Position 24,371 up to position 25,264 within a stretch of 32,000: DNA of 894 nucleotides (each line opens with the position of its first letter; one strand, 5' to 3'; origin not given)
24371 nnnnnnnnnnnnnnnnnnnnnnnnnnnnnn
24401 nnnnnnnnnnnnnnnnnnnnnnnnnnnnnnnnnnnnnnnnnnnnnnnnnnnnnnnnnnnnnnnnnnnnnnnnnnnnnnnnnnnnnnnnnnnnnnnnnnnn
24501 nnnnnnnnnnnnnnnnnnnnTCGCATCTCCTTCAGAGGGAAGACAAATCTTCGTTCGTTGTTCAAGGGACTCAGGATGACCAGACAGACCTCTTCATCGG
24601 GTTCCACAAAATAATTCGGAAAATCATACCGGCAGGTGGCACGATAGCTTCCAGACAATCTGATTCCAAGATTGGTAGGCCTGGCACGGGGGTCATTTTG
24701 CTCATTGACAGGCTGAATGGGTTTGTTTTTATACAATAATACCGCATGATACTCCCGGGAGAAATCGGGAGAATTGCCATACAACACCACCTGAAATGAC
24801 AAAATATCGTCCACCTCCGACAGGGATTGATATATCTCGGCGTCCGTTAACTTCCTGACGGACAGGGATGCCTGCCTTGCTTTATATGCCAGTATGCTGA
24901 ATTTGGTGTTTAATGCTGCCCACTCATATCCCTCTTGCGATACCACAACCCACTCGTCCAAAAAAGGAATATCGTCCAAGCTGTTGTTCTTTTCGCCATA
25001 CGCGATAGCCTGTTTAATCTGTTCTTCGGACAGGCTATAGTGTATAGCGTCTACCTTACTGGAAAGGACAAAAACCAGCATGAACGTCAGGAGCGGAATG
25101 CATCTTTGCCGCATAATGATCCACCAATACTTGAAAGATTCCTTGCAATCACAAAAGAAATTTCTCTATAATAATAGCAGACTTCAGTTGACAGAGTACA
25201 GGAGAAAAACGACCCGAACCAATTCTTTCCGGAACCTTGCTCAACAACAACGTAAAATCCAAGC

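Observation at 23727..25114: Second divergent copy of the exported ~190-aa protein, again ATGA-coupled to a cytoplasmic enzyme (C-N hydrolase)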

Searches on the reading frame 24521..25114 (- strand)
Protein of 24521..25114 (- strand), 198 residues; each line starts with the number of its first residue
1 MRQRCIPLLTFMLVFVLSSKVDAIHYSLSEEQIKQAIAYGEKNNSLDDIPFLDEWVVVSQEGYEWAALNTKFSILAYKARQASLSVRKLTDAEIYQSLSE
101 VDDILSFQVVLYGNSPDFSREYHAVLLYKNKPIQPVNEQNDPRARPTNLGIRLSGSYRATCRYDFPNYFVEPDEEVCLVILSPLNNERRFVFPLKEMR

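Call 4: search_protein_families(library=pfam, proteins=[window:24521-25114:-], max_evalue=1)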
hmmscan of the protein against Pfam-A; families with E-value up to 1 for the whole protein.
window:24521-25114:- (198 aa): 0 families

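Call 8: find_homologous_proteins(query=window:24521-25114:-, max_evalue=0.01)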
Query window:24521-25114:- (198 aa): 107 proteins with E <= 0.01 among 192 candidates.
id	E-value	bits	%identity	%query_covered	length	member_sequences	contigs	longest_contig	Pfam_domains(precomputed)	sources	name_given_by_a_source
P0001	2.5e-127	440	100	100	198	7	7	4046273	-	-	-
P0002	7.6e-97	341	79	100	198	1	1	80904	-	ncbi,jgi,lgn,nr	ncbi:MAG: hypothetical protein CV087_04010 [Candidatus Brocadia sp. WS118]|nr:MAG: hypothetical prot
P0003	7.7e-97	341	78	100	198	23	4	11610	-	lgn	-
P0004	3.1e-96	339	78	100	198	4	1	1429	-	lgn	-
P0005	9.1e-96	337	77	100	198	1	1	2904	-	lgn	-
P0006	2.0e-93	330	76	100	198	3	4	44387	-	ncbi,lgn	-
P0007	2.7e-93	329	75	100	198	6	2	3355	-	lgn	-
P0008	1.6e-91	323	75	100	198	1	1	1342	-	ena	-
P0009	2.3e-90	320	77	94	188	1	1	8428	-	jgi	-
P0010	1.1e-88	314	73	100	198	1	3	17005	-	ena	-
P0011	2.6e-88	313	71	100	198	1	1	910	-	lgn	-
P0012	1.0e-87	311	71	100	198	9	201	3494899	-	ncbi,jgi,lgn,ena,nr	ncbi:MAG: hypothetical protein HRU72_03090 [Planctomycetia bacterium]|jgi:hypothetical protein|nr:hy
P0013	1.2e-85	304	69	100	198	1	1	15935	-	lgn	-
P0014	3.5e-85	303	69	100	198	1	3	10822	-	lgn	-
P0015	2.5e-84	300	67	100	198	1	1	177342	-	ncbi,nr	ncbi:MAG: hypothetical protein E3K36_05970 [Candidatus Brocadia sp.]|nr:hypothetical protein [Candid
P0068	2.0e-75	271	59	99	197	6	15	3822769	-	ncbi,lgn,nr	ncbi:MAG: hypothetical protein L3J17_06805 [Candidatus Jettenia sp.]|nr:MAG: hypothetical protein L3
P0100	3.8e-63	231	55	96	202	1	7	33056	-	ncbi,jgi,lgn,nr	ncbi:MAG: hypothetical protein FJ264_12615 [Planctomycetes bacterium]|nr:hypothetical protein [Planc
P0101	2.6e-62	228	57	91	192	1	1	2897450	-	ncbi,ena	-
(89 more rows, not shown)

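Call 16: find_encoding_contigs(protein=P0068, flank=4000, max_places=2)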
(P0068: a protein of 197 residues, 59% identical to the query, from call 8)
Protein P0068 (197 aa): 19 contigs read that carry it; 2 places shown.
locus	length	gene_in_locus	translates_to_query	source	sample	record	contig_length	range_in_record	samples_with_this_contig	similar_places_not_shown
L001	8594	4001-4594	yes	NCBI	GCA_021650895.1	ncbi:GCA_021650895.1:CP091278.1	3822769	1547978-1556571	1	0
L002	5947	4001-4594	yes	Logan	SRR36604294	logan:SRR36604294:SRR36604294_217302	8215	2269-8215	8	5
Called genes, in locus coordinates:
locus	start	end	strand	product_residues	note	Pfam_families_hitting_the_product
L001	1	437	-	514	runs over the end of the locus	-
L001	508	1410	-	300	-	PF03783:CsgG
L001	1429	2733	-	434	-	PF08308:PEGA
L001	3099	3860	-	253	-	PF23023:Anti-Pycsar_Apyc1, PF00753:Lactamase_B, PF12706:Lactamase_B_2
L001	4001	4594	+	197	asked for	-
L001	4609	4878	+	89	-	-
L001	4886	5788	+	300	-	PF03781:FGE-sulfatase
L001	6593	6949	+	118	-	PF04343:DUF488, PF22751:DUF488-N3a, PF22752:DUF488-N3i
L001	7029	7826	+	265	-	PF02311:AraC_binding, PF07883:Cupin_2, PF06803:DUF1232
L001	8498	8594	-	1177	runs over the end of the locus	PF21445:ADDB_N (weak), PF13361:UvrD_C, PF12705:PDDEXK_1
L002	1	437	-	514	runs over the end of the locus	-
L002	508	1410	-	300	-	PF03783:CsgG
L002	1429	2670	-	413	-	PF08308:PEGA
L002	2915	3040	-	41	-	-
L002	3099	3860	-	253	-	PF23023:Anti-Pycsar_Apyc1, PF00753:Lactamase_B, PF12706:Lactamase_B_2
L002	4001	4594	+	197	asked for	-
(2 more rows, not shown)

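Call 17: find_encoding_contigs(protein=P0101, flank=4000, max_places=2)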
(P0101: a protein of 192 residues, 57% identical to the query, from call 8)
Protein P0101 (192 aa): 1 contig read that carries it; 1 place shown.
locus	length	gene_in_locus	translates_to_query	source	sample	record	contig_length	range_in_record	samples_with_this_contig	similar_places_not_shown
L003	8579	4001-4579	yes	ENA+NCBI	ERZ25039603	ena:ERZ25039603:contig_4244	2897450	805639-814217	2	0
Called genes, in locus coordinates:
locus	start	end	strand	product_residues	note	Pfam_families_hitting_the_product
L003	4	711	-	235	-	PF02463:SMC_N (faint), PF00005:ABC_tran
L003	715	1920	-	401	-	PF25917:BSH_RND, PF25973:BSH_CzcB (weak), PF25876:HH_MFP_RND (weak), PF25954:Beta-barrel_RND_2, PF25990:Beta-barrel_YknX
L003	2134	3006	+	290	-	-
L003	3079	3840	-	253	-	PF23023:Anti-Pycsar_Apyc1, PF00753:Lactamase_B, PF13483:Lactamase_B_3 (weak), PF12706:Lactamase_B_2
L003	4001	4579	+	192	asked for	-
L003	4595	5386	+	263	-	PF00795:CN_hydrolase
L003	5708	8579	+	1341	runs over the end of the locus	PF00672:HAMP, PF08447:PAS_3, PF01590:GAF, PF13185:GAF_2, PF00989:PAS, PF08447:PAS_3, PF13426:PAS_9, PF00990:GGDEF, +5 more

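Call 18: find_encoding_contigs(protein=P0100, flank=4000, max_places=2)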
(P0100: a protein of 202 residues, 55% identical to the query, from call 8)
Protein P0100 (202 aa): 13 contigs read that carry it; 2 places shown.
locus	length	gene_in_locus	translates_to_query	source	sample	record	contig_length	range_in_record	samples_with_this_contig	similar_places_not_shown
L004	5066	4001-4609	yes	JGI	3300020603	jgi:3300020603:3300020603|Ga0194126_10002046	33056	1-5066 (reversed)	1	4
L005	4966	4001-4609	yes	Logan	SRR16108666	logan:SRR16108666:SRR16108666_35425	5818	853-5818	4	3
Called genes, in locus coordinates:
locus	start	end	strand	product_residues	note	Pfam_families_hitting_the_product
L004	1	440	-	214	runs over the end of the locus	PF00092:VWA, PF13519:VWA_2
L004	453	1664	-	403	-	PF00226:DnaJ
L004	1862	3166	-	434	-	PF00155:Aminotran_1_2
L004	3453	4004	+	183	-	PF04191:PEMT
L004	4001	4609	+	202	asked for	-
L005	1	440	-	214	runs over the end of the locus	PF00092:VWA, PF13519:VWA_2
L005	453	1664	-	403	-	PF00226:DnaJ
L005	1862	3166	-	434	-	PF00155:Aminotran_1_2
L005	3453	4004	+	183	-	PF04191:PEMT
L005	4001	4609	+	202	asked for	-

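Call 23: predict_structure(alignment_id=A1)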
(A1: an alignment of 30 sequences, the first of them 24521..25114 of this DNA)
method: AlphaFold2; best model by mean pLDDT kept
length: 198 residues; sequences in the alignment: 30
mean_pLDDT: 82.6   pTM: 0.76
mean pLDDT of the five models: 82.6, 72.6, 69.9, 69.2, 68.1
residues with pLDDT >= 90: 92; 70-90: 71; 50-70: 16; < 50: 19
segments of 3 or more residues with pLDDT < 50: 1-4, 11-23
pLDDT, mean of each block of 10 residues (from residue 1): 50 44 62 93 89 89 87 92 93 87 85 91 91 93 80 79 85 88 89 85
secondary structure, 60 per line:
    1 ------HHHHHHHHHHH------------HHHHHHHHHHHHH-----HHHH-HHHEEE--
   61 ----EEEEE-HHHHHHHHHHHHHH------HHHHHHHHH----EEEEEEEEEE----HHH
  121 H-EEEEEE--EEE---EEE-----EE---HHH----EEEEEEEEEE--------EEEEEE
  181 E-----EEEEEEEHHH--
elements in order: H7-17 H30-42 H48-51 E56-58 E65-69 H71-84 H91-99 E104-113 H118-121 E123-128 E131-133 E137-139 E157-166 E175-181 E187-193

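Call 27: fold_search(model_id=the predicted structure, library=pdb)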
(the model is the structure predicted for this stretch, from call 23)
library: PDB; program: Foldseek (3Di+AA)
matches with E <= 10: 1905; with E <= 0.001: 0
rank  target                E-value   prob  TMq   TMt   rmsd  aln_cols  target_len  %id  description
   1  22ps_C                1.2e-03  1.00  0.32  0.37   4.3        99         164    8  Structure of ozureprubart Fab in complex with human IgE-Fc (released 2026-02-04)
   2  6bck_L                1.2e-03  1.00  0.31  0.31   5.0       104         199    5  Crystal Structure of Broadly Neutralizing Antibody N49P7 in Complex with HIV-1 Clade AE strain 93TH057 gp120 core. (released 2018-05-23)
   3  7ysg_B                1.3e-03  1.00  0.30  0.27   4.6        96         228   14  Cryo-EM structure of human FcmR bound to sIgM (released 2023-02-01)
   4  4xvs_L                1.3e-03  1.00  0.29  0.28   5.5       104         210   13  Crystal structure of HIV-1 donor 45 d45-01dG5 coreE gp120 with antibody 45-VRC01.H01+07.O-863513/45-VRC01.L01+07.O-110 (released 2015-05-06)
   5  3ivk_B                1.6e-03  1.00  0.29  0.28   5.6       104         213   13  Crystal Structure of the Catalytic Core of an RNA Polymerase Ribozyme Complexed with an Antigen Binding Antibody Fragm (released 2010-03-02)
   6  5tru_L                1.6e-03  1.00  0.30  0.28   5.6       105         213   13  Structure of the first-in-class checkpoint inhibitor Ipilimumab bound to human CTLA-4 (released 2017-05-10)
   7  9zzv_B                1.7e-03  1.00  0.31  0.47   5.5       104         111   12  Human T-cell receptor (TCR) with computationally designed orthogonal interface (released 2026-01-28)
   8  8txq_E                1.8e-03  1.00  0.30  0.49   5.7       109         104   14  CryoEM structure of non-neutralizing antibody CBH-4B in complex with Hepatitis C virus envelope glycoprotein E2 (released 2024-08-28)
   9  6krv_B                1.9e-03  1.00  0.30  0.36   4.0        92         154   10  Crystal structure of mouse IgG2b Fc complexed with B domain of Protein A (released 2020-01-22)
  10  9uxd_E                2.0e-03  1.00  0.30  0.28   5.6       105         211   13  SARS-CoV2 Spike protein with Fab fragment antibody KXD355,state1 (released 2025-07-16)
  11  8gzn_A                2.0e-03  0.99  0.29  0.39   5.2        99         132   14  IgM-var2CSA complex (released 2023-10-25)
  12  6be2_L                2.1e-03  1.00  0.30  0.29   5.1       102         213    5  Crystal structure of a polysaccharide-binding human Fab (F598) (released 2018-02-21)
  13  7so7_L                2.1e-03  1.00  0.30  0.28   5.3       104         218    5  Novel structural insights for a pair of monoclonal antibodies recognizing non-overlapping epitopes of the glucosyltran (released 2022-05-11)
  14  7rks_L                2.3e-03  1.00  0.31  0.29   5.1       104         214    5  Structure of the SARS-CoV receptor binding domain in complex with the human neutralizing antibody Fab fragment, C118 (released 2021-09-22)
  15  7sk7_C                2.3e-03  1.00  0.29  0.28   5.6       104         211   13  Cryo-EM structure of human ACKR3 in complex with CXCL12, a small molecule partial agonist CCX662, and an extracellular (released 2022-07-27)
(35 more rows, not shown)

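Call 32: search_protein_families(library=ncbifam, proteins=[window:24521-25114:-], max_evalue=0.1)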
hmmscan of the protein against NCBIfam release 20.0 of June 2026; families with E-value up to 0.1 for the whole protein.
window:24521-25114:- (198 aa): 0 families

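Call 33: find_related_loci(query=A1, collection=genome_contigs, flank=4000)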
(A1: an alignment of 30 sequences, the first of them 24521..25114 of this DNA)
Query A1 (198 aa) in genome_contigs; peptide patterns used: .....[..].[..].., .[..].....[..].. (x = any residue, [..] = any of these).
54 stretches matched a pattern; 28 encode a relative of the query (tblastn E <= 1e-3); 28 distinct loci.
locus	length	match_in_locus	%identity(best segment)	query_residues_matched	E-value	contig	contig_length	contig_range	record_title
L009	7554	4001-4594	79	1-198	4e-106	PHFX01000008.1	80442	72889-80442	MAG: Candidatus Brocadia sp. WS118 scaffold_14, whole genome shotgun sequence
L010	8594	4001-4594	76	1-198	8e-103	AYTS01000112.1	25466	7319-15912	MAG: Candidatus Brocadia carolinensis isolate 26THWARD NODE_52_length_25466_cov_20.0913_ID_103, whole genome shotgun seq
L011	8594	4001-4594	76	1-198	1e-102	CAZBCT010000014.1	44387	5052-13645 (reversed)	MAG TPA_asm: uncultured Candidatus Brocadia sp. isolate SRP323723_co1_49 genome assembly, contig: NODE_671_length_44387_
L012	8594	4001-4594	72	1-198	5e-98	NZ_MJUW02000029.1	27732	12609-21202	Candidatus Brocadia sapporoensis strain 40 NODE_334_length_27732_cov_347.556, whole genome shotgun sequence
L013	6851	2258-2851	68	1-198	6e-92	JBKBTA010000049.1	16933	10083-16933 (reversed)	MAG: Candidatus Brocadia sp. isolate 21I_052.bin.35 NODE_49_length_16933_cov_5.399027, whole genome shotgun sequence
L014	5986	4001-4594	68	1-198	4e-91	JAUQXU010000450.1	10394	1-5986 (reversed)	MAG: Candidatus Brocadia sp. isolate BIN37 contig_295939, whole genome shotgun sequence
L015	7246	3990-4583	67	1-198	4e-89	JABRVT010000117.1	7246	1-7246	MAG: Candidatus Brocadia sp. isolate MAG-01r c_000000002387, whole genome shotgun sequence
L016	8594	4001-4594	68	1-198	1e-87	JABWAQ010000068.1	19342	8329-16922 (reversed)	MAG: Candidatus Brocadia sp. isolate MAG_8 scaffold_2960, whole genome shotgun sequence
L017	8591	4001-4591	65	1-198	3e-86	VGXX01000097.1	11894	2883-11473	MAG: Planctomycetota bacterium isolate M_DeepCast_100m_m2_243 M_DeepCast_100m_m2_243_Ga0194119_10010853, whole genome sh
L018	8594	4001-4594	63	1-198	2e-85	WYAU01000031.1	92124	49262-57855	MAG: Candidatus Brocadia sp. isolate AMX1 k127_197324, whole genome shotgun sequence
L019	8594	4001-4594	65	1-198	9e-85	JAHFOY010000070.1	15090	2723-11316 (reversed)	MAG: Planctomycetota bacterium isolate nzgw514 NODE_3838_length_15091_cov_3.952839, whole genome shotgun sequence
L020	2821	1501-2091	63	1-198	6e-85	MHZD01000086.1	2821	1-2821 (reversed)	MAG: Planctomycetes bacterium RIFOXYC2_FULL_41_27 rifoxyc2_full_scaffold_25077, whole genome shotgun sequence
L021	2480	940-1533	62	1-198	8e-86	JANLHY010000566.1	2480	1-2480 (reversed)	MAG: Candidatus Brocadiaceae bacterium isolate S40-1 k99_88926, whole genome shotgun sequence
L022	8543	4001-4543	68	18-198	5e-83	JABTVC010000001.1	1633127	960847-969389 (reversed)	MAG: Planctomycetia bacterium isolate H5_AMX3 seq001, whole genome shotgun sequence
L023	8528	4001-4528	69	23-198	3e-82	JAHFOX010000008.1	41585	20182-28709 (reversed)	MAG: Planctomycetota bacterium isolate nzgw513 NODE_211_length_41586_cov_6.937658, whole genome shotgun sequence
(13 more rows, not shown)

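Call 35: search_protein_representatives(alignment_id=A3)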
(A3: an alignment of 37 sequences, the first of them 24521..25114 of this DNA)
Query: 37 sequences, 195 profile positions. Proteins with E-value up to 0.001 (for the whole library): 319; up to 1e-10: 120; up to 1e-30: 5. The best 150 are listed.
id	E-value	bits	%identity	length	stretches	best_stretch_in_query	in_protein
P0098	2.4e-67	242.6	-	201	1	5-195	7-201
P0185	4.8e-57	209.0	-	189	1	1-195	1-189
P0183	6.1e-43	163.0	-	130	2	1-90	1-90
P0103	2.1e-38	148.2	-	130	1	1-128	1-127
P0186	7.6e-32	126.8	-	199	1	3-195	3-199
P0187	1.1e-30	123.1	-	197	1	7-195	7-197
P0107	7.9e-29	116.9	-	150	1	1-97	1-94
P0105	8.5e-29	116.9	-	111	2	118-195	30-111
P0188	1.3e-28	116.2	-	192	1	1-195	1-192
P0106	3.2e-28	115.0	-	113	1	1-97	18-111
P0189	1.0e-27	113.3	-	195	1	7-195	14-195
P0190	1.1e-24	103.4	-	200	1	10-195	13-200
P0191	1.4e-24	103.1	-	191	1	5-195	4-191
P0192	1.9e-24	102.6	-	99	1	1-79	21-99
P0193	4.7e-24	101.4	-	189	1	1-195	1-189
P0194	4.8e-23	98.1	-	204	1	5-195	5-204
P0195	1.1e-22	96.9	-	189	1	6-195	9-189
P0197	4.0e-22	95.1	-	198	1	1-195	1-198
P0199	5.9e-22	94.5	-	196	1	2-195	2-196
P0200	1.9e-21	92.9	-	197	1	2-193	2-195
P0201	2.1e-21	92.8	-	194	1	8-194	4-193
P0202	2.7e-21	92.4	-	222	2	70-195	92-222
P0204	5.1e-21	91.5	-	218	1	24-195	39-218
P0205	1.2e-20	90.2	-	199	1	5-195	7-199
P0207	1.4e-20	90.0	-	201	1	12-193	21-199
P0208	1.9e-20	89.6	-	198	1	1-195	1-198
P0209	1.9e-19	86.4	-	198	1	2-195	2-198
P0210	2.6e-19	85.9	-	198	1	7-195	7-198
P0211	3.5e-19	85.5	-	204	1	6-195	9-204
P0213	1.1e-18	83.8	-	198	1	4-195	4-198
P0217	2.4e-18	82.8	-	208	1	10-195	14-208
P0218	3.3e-18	82.3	-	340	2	86-195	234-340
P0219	3.7e-18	82.1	-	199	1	4-195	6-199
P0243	1.1e-14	70.8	-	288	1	24-195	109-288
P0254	6.2e-14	68.4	-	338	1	22-195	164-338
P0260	3.3e-13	66.0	-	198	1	1-195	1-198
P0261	3.7e-13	65.8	-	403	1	31-195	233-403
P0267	9.2e-13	64.5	-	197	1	4-195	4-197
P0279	1.9e-11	60.3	-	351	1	25-195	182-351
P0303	2.5e-10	56.6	-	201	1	7-195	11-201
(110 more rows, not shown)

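Call 37: search_protein_families(library=pfam, proteins=[P0186, P0188, P0190, P0199, P0204, P0218, P0243, P0254, P0261, P0279], max_evalue=1)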
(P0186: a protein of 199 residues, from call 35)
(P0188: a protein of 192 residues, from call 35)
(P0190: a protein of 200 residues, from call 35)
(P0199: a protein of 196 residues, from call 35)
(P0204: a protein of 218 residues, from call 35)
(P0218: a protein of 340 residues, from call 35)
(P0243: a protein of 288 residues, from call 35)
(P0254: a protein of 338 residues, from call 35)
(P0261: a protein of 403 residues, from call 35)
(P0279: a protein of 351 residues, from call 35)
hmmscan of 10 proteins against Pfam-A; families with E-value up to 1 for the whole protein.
P0186 (199 aa): 1 family
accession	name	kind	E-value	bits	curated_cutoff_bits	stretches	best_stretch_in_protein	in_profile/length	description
PF12821.13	ThrE_2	-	0.025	15.3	27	1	5-41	73-109/129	Threonine/Serine exporter, ThrE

P0188 (192 aa): 4 families
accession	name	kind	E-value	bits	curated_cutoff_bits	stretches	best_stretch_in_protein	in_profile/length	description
PF14076.12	DUF4258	-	0.0008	20.1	25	1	81-135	5-39/71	Domain of unknown function (DUF4258)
PF14643.11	DUF4455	-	0.025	13.6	30.4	1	88-148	294-354/469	Domain of unknown function (DUF4455)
PF04607.23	RelA_SpoT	-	0.11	13.2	27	1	80-135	8-60/113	Region found in RelA / SpoT proteins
PF16193.11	AAA_assoc_2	-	0.17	12.6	34.3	0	74-105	30-61/81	AAA C-terminal domain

P0190 (200 aa): 1 family
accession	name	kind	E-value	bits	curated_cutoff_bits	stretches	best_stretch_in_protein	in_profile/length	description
PF22691.2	Thiolase_C_1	-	0.1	12.7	28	1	86-138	26-77/144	Thiolase C-terminal domain-like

P0199 (196 aa): 1 family
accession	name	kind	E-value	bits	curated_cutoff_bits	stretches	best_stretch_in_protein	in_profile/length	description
PF20869.2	FAM186A_PQQAQ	-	0.016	15.3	45.7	1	19-32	16-29/42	FAM186A, PQQAQ repeat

P0204 (218 aa): 1 family
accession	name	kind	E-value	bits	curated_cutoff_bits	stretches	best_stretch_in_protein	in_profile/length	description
PF24347.1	FIGL1_N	-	0.02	15.1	27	1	67-121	15-69/75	FIGL1 N-terminal domain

P0218 (340 aa): 16 families
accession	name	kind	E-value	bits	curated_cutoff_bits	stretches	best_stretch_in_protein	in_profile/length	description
PF00515.34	TPR_1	-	2.3e-13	49.8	27.8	2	70-100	2-32/34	Tetratricopeptide repeat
PF07719.23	TPR_2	-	6.2e-12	45.1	27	2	70-100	2-32/34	Tetratricopeptide repeat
PF13181.12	TPR_8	-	1.3e-11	44.1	25.7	2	70-100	2-32/34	Tetratricopeptide repeat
PF13414.12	TPR_11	-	8.5e-10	38.6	26.8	2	48-83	7-42/42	TPR repeat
PF13174.12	TPR_6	-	1.3e-07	32.2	26.3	1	70-100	1-31/33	Tetratricopeptide repeat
PF13432.12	TPR_16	-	1.7e-07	32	32.7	1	39-100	1-62/65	Tetratricopeptide repeat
PF14559.12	TPR_19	-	4.6e-07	30.5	25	1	49-100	5-56/68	Tetratricopeptide repeat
PF13431.12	TPR_17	-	9.4e-07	29.1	24.4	1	58-89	2-33/34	Tetratricopeptide repeat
PF13176.12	TPR_7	-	1.5e-05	25.1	27.9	1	71-100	1-32/36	Tetratricopeptide repeat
PF24575.1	TPR_Slam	-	0.0024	18.7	35.2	1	38-88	50-100/104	Surface lipoprotein assembly modifier, N-terminal TPR repeats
PF13428.12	TPR_14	-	0.0025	18.8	23.5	0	45-75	11-41/44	Tetratricopeptide repeat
PF13424.12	TPR_12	-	0.0065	17.1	30.1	1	52-98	27-74/77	Tetratricopeptide repeat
PF12895.13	ANAPC3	-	0.014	16.1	27.2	1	47-95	35-82/82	Anaphase-promoting complex, cyclosome, subunit 3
PF23914.1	TPR_CcmH_CycH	-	0.079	13.2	42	1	49-97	101-149/158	Cytochrome c-type biogenesis protein H TPR domain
PF20308.4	TPR-S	-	0.11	13.5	27.6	1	51-98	2-47/102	Tetratricopeptide Repeats-Sensor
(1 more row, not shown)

P0243 (288 aa): 4 families
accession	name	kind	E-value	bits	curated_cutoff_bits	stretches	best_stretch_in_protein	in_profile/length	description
PF07833.16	Cu_amine_oxidN1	-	2e-17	63.6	24.2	2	29-83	50-106/108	Copper amine oxidase N-terminal domain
PF25784.1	BigA_N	-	0.012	16.2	24.5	1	73-114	6-47/80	BigA and YdbA N-terminal beta barrel domain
PF11240.13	DUF3042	-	0.18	12.1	25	1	1-25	1-25/54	Protein of unknown function (DUF3042)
PF09472.15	MtrF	-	0.22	11.4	22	1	2-23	39-59/62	Tetrahydromethanopterin S-methyltransferase, F subunit (MtrF)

P0254 (338 aa): 31 families (the best 25 are shown)
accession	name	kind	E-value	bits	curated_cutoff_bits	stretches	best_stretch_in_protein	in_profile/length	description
PF07833.16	Cu_amine_oxidN1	-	1.8e-11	44.4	24.2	1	41-87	2-48/108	Copper amine oxidase N-terminal domain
PF24627.1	PUMA_CC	-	0.0006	20.2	30.1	1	108-161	3-56/74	PUMA coiled-coil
PF06810.17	Phage_scaffold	-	0.0019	18.6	35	1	95-155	30-82/170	Phage capsid assembly scaffolding protein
PF06818.20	Fez1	-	0.0022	19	34.4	1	100-162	11-73/199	Fez1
PF09762.14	CCDC93_CC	-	0.0029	17.1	30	1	104-163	148-209/429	CCDC93 coiled-coil domain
PF08614.16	ATG16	-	0.0048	17.5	33.7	1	104-160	107-163/200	Autophagy protein 16 (ATG16)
PF00038.26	Filament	-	0.0059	16.7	40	1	94-152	198-256/313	Intermediate filament protein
PF05859.17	Mis12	-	0.0077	16.4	25.7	1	111-180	110-165/231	Mis12 protein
PF09787.14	Golgin_A5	-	0.008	16.2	31.7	1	90-157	45-116/305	Golgin subfamily A member 5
PF05667.16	CCDC22_CC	-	0.014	15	39.2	1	93-161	205-274/477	CCDC22 protein coiled-coil region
PF05622.17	HOOK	-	0.018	14.2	35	1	111-164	44-97/514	HOOK protein coiled-coil region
PF17675.6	APG6_N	-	0.02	15.8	45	1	112-168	45-101/132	Apg6 coiled-coil region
PF00700.27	Flagellin_C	-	0.026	15.3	23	1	93-137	10-54/86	Bacterial flagellin C-terminal helical region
PF15619.11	Lebercilin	-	0.027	14.5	34.3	1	115-164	62-111/193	Ciliary protein causing Leber congenital amaurosis disease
PF15290.11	Syntaphilin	-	0.03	14.4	25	1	105-131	73-99/305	Golgi-localised syntaxin-1-binding clamp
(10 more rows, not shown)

P0261 (403 aa): 4 families
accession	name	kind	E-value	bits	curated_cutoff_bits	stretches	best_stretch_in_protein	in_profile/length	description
PF08339.15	RTX_C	-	0.041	14.5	30.2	1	98-159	53-110/132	RTX C-terminal domain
PF02291.21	TFIID-31kDa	-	0.12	12.9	29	1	168-248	28-75/122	Transcription initiation factor IID, 31kD subunit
PF13837.12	Myb_DNA-bind_4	-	0.14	13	27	1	165-225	6-66/89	Myb/SANT-like DNA-binding domain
PF25058.1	ARM_TT21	-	0.56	10.6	27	1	133-166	91-124/155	Tetratricopeptide repeat protein 21 ARM repeat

P0279 (351 aa): 1 family
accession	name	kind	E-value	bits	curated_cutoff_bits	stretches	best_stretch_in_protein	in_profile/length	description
PF07833.16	Cu_amine_oxidN1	-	9.2e-29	100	24.2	1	57-168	2-108/108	Copper amine oxidase N-terminal domain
